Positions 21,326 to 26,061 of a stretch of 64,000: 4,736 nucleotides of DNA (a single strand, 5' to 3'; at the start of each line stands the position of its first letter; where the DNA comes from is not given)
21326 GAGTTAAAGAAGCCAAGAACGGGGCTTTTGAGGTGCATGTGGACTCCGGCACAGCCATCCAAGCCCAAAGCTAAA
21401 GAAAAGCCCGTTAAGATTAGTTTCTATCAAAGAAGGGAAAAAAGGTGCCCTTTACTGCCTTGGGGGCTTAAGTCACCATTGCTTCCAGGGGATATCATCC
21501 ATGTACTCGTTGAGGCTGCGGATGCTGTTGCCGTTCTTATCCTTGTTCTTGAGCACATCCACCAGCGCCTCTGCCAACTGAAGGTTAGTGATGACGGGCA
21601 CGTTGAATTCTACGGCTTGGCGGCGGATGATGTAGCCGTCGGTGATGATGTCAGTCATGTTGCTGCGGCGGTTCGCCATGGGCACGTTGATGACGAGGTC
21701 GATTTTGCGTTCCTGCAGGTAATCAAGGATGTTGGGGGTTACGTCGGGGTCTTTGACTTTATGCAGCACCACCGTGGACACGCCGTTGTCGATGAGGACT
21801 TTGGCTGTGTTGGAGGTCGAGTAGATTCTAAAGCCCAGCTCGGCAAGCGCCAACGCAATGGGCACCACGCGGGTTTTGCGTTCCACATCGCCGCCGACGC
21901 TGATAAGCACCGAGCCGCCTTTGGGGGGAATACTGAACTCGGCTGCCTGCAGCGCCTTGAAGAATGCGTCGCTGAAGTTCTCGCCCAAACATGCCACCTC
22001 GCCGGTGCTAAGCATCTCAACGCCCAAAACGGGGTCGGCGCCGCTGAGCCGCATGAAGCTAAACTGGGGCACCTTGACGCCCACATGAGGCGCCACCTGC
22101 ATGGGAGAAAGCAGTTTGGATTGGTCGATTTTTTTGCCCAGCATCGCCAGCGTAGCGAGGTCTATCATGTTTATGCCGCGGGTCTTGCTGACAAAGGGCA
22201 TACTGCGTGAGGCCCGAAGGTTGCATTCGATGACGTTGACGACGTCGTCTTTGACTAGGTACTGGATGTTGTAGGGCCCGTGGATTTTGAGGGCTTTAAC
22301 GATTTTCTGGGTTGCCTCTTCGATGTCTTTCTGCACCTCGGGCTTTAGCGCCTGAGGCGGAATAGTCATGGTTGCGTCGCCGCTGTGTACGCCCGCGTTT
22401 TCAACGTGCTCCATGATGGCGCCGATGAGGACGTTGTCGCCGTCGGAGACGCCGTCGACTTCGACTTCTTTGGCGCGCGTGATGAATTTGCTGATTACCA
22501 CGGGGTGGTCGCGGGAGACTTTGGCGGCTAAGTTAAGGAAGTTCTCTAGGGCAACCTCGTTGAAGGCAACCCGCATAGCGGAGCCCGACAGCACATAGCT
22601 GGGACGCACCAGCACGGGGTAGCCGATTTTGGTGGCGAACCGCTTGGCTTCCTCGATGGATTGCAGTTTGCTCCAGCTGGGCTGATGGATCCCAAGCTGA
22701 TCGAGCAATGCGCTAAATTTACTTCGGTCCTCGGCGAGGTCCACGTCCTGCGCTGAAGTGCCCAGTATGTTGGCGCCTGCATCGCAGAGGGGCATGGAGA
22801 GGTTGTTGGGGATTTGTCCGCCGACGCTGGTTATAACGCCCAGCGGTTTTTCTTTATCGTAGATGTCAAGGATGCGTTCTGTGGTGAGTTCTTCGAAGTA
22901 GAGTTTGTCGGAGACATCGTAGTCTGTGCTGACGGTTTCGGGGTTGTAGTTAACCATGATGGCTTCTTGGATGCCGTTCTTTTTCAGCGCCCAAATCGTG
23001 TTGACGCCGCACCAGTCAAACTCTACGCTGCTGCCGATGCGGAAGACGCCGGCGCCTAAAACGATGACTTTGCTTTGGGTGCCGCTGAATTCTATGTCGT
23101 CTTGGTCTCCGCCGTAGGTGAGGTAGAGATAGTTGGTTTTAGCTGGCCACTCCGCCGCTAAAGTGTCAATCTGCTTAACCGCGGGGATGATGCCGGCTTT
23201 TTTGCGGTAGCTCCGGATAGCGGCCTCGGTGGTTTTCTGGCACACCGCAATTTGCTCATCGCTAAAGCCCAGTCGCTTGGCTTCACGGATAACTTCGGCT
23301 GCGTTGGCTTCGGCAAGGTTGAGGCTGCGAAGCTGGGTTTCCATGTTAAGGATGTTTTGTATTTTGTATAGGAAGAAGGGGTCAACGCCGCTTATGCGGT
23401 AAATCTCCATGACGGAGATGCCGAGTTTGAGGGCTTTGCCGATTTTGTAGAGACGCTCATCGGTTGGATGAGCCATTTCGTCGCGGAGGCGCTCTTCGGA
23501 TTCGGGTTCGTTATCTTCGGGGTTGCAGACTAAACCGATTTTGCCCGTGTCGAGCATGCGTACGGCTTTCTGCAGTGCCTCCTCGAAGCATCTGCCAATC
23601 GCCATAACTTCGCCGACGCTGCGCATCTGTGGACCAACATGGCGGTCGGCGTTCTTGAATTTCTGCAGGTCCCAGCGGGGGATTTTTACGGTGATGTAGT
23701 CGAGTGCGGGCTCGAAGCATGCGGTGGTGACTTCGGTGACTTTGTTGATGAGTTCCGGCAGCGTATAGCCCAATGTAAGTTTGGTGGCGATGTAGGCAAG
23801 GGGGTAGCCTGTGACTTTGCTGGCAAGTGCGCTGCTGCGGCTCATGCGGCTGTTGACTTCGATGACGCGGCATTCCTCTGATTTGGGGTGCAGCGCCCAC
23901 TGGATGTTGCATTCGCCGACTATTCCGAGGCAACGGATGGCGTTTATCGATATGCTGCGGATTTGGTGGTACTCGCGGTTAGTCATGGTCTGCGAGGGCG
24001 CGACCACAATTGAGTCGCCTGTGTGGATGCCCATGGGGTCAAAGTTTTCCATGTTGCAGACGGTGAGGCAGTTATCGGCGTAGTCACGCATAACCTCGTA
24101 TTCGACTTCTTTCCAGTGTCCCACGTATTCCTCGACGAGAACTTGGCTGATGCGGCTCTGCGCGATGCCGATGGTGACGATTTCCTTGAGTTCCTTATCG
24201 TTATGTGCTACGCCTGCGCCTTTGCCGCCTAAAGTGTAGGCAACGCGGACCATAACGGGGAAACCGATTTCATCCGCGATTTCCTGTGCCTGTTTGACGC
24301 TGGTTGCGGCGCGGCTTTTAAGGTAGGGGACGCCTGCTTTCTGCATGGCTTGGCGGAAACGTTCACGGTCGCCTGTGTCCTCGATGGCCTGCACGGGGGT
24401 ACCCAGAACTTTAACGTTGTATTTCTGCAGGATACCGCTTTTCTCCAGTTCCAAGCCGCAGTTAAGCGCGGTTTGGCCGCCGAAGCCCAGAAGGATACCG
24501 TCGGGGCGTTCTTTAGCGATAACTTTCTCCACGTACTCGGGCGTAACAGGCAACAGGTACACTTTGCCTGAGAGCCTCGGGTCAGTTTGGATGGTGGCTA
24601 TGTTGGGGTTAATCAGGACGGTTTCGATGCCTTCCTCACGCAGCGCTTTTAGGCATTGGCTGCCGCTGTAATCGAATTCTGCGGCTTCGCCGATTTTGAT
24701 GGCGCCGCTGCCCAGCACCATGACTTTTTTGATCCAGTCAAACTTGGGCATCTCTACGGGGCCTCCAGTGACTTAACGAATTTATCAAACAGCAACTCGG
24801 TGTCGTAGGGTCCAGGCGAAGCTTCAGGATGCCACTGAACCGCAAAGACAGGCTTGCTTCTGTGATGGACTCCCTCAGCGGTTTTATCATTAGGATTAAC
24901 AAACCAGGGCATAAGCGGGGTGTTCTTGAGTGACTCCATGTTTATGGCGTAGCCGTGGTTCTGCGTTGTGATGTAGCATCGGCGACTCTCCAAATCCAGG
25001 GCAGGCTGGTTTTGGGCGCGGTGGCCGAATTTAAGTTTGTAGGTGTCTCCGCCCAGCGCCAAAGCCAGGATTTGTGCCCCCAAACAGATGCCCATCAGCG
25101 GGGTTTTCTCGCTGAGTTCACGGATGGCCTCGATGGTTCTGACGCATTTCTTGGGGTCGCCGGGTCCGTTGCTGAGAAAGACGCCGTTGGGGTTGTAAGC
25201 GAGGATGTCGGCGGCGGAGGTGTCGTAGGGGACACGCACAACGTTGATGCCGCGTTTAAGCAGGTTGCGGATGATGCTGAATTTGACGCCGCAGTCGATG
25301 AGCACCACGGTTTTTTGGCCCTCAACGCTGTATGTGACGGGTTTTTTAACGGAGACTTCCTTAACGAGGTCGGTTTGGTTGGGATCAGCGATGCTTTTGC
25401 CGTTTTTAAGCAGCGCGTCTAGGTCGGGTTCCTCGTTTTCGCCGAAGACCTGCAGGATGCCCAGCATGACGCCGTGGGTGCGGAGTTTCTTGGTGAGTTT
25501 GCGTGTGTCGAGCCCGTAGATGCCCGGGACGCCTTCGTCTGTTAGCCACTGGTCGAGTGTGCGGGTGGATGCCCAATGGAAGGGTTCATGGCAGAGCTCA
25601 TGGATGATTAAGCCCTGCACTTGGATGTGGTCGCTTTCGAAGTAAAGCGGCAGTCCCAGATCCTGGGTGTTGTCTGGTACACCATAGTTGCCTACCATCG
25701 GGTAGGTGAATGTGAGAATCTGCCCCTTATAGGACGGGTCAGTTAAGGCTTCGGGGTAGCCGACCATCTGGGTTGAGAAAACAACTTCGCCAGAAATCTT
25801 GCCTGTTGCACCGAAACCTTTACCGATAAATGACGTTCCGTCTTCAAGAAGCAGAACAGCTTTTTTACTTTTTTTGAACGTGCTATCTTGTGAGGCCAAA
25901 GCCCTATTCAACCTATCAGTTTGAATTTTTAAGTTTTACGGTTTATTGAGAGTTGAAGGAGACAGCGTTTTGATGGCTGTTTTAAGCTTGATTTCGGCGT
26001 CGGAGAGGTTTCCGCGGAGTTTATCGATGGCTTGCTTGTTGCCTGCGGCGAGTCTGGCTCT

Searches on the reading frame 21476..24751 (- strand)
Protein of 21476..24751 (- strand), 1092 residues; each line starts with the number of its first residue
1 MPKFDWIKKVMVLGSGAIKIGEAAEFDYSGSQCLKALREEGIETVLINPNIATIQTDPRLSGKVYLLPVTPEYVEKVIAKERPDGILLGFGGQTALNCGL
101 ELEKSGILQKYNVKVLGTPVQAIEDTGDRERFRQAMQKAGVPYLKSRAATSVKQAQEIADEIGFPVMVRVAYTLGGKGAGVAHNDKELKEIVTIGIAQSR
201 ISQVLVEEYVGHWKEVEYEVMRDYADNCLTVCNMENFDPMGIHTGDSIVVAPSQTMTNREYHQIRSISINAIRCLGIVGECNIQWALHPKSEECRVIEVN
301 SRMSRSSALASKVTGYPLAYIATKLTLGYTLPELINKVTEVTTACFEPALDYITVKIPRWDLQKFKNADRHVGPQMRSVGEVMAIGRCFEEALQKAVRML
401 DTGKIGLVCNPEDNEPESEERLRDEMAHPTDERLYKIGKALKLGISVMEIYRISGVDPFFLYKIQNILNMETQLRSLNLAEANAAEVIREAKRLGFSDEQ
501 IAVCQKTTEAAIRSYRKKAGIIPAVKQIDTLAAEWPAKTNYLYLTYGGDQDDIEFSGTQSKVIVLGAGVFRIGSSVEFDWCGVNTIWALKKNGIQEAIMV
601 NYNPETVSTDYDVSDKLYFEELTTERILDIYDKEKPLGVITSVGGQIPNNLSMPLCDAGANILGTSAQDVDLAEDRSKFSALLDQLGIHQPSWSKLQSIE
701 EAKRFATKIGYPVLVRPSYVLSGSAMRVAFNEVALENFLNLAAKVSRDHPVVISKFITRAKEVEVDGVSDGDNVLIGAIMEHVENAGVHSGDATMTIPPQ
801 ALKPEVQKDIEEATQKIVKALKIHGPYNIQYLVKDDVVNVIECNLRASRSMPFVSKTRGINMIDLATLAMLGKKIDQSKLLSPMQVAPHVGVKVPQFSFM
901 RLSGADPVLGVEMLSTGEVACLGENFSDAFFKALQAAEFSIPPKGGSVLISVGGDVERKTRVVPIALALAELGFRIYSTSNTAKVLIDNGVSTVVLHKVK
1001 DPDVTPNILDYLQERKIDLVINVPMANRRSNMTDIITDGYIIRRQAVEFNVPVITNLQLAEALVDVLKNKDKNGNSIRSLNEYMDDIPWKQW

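Call 92: search_protein_families(library=pfam, proteins=[window:21476-24751:-], max_evalue=0.00001)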
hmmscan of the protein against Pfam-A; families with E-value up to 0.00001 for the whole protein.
window:21476-24751:- (1092 aa): 10 families
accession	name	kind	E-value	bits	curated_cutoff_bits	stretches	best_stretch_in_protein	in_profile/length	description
PF02786.22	CPSase_L_D2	-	1.9e-108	361.3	19.8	2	128-333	1-210/211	Carbamoyl-phosphate synthase L chain, ATP binding domain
PF25596.1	CPSase_L_D1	-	4.7e-89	294.6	27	2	8-124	3-117/118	Carbamoyl phosphate synthase preATP-grasp domain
PF02787.25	CPSase_L_D3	-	1.2e-24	86.5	26.6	1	425-503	2-78/80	Carbamoyl-phosphate synthetase large chain, oligomerisation domain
PF02222.28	ATP-grasp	-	2.3e-21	76.7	27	2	682-846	2-162/179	ATP-grasp domain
PF02142.27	MGS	-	9e-19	67.8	24.1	1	962-1055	2-94/94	MGS-like domain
PF07478.18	Dala_Dala_lig_C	-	1.6e-18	67.4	24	2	684-844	3-173/204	D-ala D-ala ligase C-terminus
PF15632.11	ATPgrasp_Ter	-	1.8e-11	44.4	29.1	1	805-887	44-126/131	ATP-grasp in the biosynthetic pathway with Ter operon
PF01071.24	GARS_A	-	3.2e-08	34.1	27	0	132-225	6-103/194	Phosphoribosylglycinamide synthetase, ATP-grasp (A) domain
PF13549.11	ATP-grasp_5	-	5.8e-07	29.5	27.6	0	133-171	16-54/221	ATP-grasp domain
PF08443.16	RimK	-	7.1e-07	29.5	21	0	129-212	4-84/188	RimK-like ATP-grasp domain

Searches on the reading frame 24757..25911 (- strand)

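Call 92: search_protein_families(library=pfam, proteins=[window:24757-25911:-], max_evalue=0.00001)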
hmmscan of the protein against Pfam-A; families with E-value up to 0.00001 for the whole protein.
window:24757-25911:- (385 aa): 3 families
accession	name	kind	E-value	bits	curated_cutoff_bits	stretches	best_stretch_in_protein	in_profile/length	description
PF00117.34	GATase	-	1e-50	172.5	22.8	1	203-380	1-189/190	Glutamine amidotransferase class-I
PF00988.28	CPSase_sm_chain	-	7.8e-50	168.4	27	1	20-152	1-125/126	Carbamoyl-phosphate synthase small chain, CPSase domain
PF07722.19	Peptidase_C26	-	1.1e-08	35.5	20.5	0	265-292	101-128/219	Peptidase C26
